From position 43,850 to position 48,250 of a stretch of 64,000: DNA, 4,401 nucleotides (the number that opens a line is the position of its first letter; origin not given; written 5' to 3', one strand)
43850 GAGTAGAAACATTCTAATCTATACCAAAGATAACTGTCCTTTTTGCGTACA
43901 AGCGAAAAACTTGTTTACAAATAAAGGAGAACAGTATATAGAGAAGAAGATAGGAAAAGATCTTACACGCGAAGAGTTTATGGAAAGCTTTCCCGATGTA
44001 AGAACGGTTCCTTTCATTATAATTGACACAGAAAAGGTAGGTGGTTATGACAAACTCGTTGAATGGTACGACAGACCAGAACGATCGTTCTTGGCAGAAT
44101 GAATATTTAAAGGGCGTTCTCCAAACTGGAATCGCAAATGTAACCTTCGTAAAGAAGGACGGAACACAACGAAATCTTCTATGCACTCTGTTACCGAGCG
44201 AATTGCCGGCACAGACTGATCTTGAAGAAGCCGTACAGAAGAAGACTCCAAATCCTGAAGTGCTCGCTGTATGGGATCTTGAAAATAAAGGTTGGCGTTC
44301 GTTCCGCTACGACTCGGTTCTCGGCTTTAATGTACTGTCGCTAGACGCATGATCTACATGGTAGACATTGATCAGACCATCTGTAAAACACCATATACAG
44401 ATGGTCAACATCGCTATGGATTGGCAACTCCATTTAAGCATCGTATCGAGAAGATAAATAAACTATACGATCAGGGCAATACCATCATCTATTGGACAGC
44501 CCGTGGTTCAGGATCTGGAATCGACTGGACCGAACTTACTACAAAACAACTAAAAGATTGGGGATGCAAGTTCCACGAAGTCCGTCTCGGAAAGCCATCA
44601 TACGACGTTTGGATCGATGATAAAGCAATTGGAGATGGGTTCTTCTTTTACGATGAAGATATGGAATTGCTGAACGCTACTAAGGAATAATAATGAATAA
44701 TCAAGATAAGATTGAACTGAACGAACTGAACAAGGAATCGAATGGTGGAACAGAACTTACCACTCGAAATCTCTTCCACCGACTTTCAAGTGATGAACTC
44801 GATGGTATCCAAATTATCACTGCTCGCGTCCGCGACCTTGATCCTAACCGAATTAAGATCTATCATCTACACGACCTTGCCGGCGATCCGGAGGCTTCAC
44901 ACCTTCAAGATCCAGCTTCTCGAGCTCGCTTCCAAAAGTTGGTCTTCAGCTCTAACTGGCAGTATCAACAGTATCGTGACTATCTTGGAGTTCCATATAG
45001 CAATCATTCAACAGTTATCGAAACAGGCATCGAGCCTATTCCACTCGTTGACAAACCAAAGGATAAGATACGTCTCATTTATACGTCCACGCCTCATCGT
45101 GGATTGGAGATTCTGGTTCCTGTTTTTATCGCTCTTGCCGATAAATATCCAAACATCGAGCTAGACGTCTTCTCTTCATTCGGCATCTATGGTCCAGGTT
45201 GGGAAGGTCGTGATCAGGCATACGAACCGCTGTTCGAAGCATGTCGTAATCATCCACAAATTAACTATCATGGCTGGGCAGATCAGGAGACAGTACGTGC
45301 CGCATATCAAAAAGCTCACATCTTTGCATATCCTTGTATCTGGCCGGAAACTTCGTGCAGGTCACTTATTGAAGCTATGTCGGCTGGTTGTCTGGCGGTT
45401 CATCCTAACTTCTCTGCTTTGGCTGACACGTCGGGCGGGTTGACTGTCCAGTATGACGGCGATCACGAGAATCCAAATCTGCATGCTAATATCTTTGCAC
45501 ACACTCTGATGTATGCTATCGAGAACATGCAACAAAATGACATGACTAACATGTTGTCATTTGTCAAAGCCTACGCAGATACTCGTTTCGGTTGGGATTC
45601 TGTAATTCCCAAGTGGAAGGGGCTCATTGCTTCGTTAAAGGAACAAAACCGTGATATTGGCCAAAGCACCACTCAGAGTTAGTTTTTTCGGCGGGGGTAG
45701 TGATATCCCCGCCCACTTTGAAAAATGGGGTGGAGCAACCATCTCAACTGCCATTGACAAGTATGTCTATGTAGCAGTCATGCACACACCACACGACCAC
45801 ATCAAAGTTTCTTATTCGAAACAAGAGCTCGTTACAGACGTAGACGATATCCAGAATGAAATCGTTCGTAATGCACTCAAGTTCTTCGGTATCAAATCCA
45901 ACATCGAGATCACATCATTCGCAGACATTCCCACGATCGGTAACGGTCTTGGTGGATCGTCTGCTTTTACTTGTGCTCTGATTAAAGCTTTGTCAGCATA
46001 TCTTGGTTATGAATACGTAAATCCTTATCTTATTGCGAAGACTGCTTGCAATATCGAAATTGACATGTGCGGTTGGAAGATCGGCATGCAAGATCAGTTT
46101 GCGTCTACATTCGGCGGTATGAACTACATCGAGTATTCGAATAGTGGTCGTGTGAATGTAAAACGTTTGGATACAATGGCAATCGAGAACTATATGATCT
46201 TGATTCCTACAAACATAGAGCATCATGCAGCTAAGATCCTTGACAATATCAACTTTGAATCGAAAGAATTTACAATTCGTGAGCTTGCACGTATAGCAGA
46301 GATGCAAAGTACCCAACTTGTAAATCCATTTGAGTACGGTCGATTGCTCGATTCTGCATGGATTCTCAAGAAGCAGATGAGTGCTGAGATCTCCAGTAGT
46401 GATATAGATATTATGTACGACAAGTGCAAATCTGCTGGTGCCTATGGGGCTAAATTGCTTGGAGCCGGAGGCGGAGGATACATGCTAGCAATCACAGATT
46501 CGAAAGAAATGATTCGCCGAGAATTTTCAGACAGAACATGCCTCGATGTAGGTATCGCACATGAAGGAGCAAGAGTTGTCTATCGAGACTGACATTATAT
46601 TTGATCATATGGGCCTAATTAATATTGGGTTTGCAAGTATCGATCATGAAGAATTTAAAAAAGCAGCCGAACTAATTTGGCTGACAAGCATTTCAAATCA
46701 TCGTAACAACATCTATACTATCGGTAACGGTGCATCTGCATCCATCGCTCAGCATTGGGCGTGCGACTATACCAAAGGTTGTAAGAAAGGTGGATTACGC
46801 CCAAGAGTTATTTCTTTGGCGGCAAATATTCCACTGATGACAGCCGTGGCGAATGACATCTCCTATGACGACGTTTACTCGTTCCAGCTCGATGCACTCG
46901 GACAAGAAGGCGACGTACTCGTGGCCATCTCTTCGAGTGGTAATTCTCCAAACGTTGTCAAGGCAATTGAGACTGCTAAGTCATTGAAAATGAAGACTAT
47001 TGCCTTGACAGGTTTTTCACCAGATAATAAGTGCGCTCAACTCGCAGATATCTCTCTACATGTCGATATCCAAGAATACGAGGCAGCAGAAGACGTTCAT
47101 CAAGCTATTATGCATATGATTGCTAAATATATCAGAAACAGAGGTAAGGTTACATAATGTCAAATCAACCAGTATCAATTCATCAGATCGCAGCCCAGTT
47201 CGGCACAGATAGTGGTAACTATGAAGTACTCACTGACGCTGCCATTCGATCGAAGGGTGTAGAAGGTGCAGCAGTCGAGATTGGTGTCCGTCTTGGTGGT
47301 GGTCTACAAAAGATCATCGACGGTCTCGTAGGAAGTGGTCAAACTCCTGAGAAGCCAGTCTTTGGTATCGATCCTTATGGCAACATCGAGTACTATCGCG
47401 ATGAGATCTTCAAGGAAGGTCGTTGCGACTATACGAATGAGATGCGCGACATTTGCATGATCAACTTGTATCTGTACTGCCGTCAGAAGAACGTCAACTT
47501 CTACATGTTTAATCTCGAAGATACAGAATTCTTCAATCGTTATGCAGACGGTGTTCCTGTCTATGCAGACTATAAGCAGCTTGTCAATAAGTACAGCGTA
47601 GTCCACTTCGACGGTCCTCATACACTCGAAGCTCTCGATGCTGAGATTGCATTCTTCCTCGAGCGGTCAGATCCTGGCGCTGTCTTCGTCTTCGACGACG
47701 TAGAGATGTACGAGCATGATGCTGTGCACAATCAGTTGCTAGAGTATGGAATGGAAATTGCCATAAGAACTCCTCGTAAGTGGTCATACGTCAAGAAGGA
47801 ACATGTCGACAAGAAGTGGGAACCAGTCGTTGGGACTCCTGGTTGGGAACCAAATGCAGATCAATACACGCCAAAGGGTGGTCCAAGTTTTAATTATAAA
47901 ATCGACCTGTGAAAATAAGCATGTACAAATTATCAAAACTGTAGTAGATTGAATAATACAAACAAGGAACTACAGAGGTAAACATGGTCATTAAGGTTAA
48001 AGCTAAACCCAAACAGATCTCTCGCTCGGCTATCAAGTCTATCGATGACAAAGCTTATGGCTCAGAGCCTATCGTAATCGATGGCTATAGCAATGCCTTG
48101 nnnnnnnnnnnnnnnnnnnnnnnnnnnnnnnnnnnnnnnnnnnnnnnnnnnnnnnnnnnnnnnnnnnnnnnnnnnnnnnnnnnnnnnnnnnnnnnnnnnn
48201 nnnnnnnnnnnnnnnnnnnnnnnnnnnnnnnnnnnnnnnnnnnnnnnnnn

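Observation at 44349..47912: Phage-borne heptose nucleotide-sugar pathway cluster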

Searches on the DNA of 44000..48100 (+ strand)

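Call 6: search_dna_similar(query=window:44000-48100:+, collection=phages, mode=near, max_rows=25)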
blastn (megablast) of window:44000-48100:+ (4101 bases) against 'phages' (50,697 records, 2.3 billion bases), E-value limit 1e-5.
No match.

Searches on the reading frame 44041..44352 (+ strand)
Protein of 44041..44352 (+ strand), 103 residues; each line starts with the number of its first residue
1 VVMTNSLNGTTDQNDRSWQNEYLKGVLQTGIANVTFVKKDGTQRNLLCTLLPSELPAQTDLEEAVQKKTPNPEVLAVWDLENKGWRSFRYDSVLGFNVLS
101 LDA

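Call 3: search_protein_families(library=pfam, proteins=[window:44041-44352:+], max_evalue=0.01)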
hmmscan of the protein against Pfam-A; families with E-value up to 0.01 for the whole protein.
window:44041-44352:+ (103 aa): 1 family
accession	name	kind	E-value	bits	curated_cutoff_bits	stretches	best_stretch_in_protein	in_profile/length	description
PF10902.13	WYL_2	-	1e-13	51.8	26.7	1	21-92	2-72/74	WYL_2, Sm-like SH3 beta-barrel fold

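Call 7: search_protein_families(library=phrogs, proteins=[window:44041-44352:+], max_evalue=0.001)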
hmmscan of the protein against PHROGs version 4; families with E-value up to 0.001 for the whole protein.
window:44041-44352:+ (103 aa): 3 families
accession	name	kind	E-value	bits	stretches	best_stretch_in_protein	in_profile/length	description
phrog_1086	-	unknown function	1.4e-20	74.3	1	11-100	25-117/137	-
phrog_10657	-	tail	8.3e-05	23.5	1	58-97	55-94/172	tail fiber protein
phrog_2267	-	unknown function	0.00036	21.6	1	23-93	20-91/112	-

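Call 64: search_protein_families(library=ncbifam, proteins=[window:44041-44349:+], max_evalue=0.01)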
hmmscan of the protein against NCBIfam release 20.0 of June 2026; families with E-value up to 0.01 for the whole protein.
window:44041-44349:+ (103 aa): 0 families

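Call 92: search_protein_families(library=padloc, proteins=[window:44041-44349:+], max_evalue=0.001)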
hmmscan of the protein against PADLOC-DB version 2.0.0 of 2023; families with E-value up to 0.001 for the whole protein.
window:44041-44349:+ (103 aa): 0 families

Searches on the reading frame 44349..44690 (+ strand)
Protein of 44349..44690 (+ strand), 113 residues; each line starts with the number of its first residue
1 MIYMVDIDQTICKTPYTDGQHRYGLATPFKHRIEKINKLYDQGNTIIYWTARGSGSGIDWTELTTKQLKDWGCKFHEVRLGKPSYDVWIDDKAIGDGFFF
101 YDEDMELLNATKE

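Call 3: search_protein_families(library=pfam, proteins=[window:44349-44690:+], max_evalue=0.01)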
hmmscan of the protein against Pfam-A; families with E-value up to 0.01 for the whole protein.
window:44349-44690:+ (113 aa): 0 families

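Call 4: search_protein_families(library=ncbifam, proteins=[window:44349-44690:+], max_evalue=0.01)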
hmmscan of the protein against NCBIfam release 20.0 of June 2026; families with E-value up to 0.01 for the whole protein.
window:44349-44690:+ (113 aa): 1 family
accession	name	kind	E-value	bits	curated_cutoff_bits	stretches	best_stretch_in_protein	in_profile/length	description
TIGR01689.1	EcbF-BcbF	subfamily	0.0064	16.4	162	0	4-95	5-103/126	capsule biosynthesis phosphatase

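Call 7: search_protein_families(library=phrogs, proteins=[window:44349-44690:+], max_evalue=0.001)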
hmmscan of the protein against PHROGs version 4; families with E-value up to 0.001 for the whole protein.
window:44349-44690:+ (113 aa): 2 families
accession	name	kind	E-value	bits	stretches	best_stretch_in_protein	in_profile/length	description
phrog_1238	-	moron, auxiliary metabolic gene and host takeover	5.4e-29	101.8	1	1-100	23-124/155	phosphoheptose isomerase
phrog_415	-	other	6.9e-07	30.2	1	1-81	22-114/218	polynucleotide kinase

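Call 44: search_solved_structures(query=window:44349-44687:+, max_evalue=1, show_alignments=2)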
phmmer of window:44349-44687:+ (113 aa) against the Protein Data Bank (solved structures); distinct sequences matched with E-value up to 1: 3.
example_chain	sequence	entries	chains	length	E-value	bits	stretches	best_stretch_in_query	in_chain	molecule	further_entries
9iqw_A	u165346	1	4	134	4e-08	36.3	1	11-95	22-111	Capsule biosynthesis protein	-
9mq0_H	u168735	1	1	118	0.78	12.8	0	32-76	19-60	PAS5 Fv Heavy chain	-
4mgq_A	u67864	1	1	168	0.8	12.7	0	38-94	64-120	Glycosyl hydrolase family 10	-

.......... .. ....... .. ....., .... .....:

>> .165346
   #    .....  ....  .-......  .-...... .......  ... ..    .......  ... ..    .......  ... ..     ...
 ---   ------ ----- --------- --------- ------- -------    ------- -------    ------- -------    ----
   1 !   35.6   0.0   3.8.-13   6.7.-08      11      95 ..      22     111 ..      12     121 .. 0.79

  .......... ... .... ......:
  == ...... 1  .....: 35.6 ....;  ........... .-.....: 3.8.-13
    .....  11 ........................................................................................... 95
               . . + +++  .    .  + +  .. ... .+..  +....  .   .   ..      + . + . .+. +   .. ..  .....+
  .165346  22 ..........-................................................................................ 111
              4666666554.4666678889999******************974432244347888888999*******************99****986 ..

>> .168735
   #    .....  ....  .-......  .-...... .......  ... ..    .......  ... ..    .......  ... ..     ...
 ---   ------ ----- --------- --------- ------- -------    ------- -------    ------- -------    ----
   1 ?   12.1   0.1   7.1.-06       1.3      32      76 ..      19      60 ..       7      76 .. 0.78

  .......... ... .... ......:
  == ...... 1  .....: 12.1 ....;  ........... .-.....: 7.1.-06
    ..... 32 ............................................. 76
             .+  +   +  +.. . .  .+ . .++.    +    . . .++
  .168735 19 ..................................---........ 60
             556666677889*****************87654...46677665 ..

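Call 46: search_dna_similar(query=window:44349-44687:+, collection=phages, mode=protein, max_rows=40, rows=spread)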
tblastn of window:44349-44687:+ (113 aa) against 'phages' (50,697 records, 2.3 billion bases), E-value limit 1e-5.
Records with a match: 241; places in all: 243; records where one place covers at least 80% of the query: 144.
Best place of each record, by identity: <60% 241.
By first word of the organism name: Escherichia 69; Acinetobacter 38; Klebsiella 25; Synechococcus 23; Enterobacter 9; Serratia 8; Enterobacteria 8; Proteus 7; Marine 6; Prochlorococcus 6; and 19 more.
By host as written in the record: - 38; Escherichia coli 15; Klebsiella pneumoniae 11; Synechococcus sp. 9; Acinetobacter baumannii 7; Serratia sp. ATCC 39006 6; Escherichia coli O157:H7 6; Yersinia enterocolitica 4; and 91 more.
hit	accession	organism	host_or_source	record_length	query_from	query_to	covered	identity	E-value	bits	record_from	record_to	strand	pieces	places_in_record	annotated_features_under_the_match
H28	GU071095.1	Synechococcus phage S-SM2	Synechococcus sp. WH8017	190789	2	94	82%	58.3%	5e-29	114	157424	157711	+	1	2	phosphoheptose isomerase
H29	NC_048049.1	Synechococcus phage S-T4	Synechococcus sp. WH 7803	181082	1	100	88%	50.9%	9e-23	97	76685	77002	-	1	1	phosphoheptose isomerase | hypothetical protein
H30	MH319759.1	Marine virus AG-345-O18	single cell amplified by WGA-X; seawater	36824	3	100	87%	49.5%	1e-22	97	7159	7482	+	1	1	record has no annotation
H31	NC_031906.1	Synechococcus phage S-CAM3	Synechococcus sp.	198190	1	100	88%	48.1%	3e-23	98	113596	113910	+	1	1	phosphoheptose isomerase | ADP-heptose synthase / D-glycero-beta-D-manno-heptose 7-phosphate ... | cysteine dioxygenase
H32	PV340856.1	Synechococcus phage Sf-FS3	Synechococcus sp. WH8102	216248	1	100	88%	46.3%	1e-19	88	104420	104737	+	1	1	phosphoheptose isomerase | cupin 2 barrel domain-containing protein | carbamoyltransferase domain-containing protein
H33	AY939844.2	Prochlorococcus phage P-SSM2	Prochlorococcus sp. NATL1A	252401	3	102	88%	42.5%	2e-17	81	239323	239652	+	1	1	phosphoheptose isomerase | putative nucleotidyltransferase | putative carbohydrate kinase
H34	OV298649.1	Acinetobacter phage MD-2021a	not known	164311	3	99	86%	40.8%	2e-8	56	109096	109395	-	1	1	putative capsule biosynthesis phosphatase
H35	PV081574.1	Acinetobacter phage vB_AbaM_3014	Acinetobacter baumannii Ab125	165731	3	99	86%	40.8%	2e-8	56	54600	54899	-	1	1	hypothetical protein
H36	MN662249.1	Acinetobacter phage Stupor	Acinetobacter baumannii strain RES-2281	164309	3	99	86%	40.8%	3e-8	56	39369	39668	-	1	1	putative polynucleotide kinase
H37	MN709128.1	Acinetobacter phage vB_AbaM_Berthold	Acinetobacter baumannii strain LUH3713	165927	3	99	86%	40.8%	3e-8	56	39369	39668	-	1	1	putative polynucleotide kinase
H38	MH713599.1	Acinetobacter phage KARL-1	Acinetobacter baumannii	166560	3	99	86%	40.8%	3e-8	56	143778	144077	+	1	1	hypothetical protein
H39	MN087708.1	Enterobacter phage vB_EhoM-IME523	Enterobacter hormaechei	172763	6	99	83%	42.0%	4e-9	58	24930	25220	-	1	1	hypothetical protein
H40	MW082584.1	Serratia phage 4S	Serratia marcescens IMBG291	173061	6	99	83%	41.0%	1e-9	60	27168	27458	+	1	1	capsule biosynthesis protein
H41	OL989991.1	Enterobacter phage vB_EclM_Q7622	Enterobacter cloacae A22-2B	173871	6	99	83%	40.0%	6e-9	57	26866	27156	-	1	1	hypothetical protein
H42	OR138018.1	Klebsiella phage R3_1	Klebsiella pneumoniae resistant mutant ...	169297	6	99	83%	40.0%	2e-8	56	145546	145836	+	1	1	hypothetical protein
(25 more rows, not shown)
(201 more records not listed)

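Call 92: search_protein_families(library=padloc, proteins=[window:44349-44687:+], max_evalue=0.001)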
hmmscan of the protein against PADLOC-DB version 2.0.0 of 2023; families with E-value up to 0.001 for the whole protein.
window:44349-44687:+ (113 aa): 0 families
